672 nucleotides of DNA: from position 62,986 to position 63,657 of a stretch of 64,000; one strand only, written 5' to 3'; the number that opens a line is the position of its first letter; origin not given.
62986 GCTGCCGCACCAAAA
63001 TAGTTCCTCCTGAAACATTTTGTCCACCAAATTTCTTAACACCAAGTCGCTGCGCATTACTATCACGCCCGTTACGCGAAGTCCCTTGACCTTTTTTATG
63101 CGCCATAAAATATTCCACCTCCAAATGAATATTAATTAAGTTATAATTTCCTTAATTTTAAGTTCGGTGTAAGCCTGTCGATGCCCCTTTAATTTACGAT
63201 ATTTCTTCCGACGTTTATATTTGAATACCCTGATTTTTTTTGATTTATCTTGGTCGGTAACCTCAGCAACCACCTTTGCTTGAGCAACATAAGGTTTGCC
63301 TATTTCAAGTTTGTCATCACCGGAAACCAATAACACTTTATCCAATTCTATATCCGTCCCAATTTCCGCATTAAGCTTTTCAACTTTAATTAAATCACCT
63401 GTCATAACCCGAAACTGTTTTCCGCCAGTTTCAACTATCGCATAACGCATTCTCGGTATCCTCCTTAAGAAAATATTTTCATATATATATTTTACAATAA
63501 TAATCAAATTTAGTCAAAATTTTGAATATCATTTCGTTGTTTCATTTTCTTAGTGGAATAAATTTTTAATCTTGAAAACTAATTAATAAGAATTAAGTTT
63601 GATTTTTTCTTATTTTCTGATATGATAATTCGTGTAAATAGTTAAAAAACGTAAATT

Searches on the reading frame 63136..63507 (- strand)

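Call 100: search_protein_families(library=pfam, proteins=[window:63136-63507:-], max_evalue=0.001)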
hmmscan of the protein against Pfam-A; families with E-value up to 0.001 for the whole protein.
window:63136-63507:- (123 aa): 1 family
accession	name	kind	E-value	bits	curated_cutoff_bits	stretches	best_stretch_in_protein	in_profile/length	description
PF00829.26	Ribosomal_L21p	-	2.7e-39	133.8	27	1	22-121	2-99/99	Ribosomal prokaryotic L21 protein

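Call 101: search_protein_families(library=padloc, proteins=[window:63136-63507:-], max_evalue=0.001)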
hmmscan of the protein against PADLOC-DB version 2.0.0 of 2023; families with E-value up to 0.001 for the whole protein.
window:63136-63507:- (123 aa): 0 families
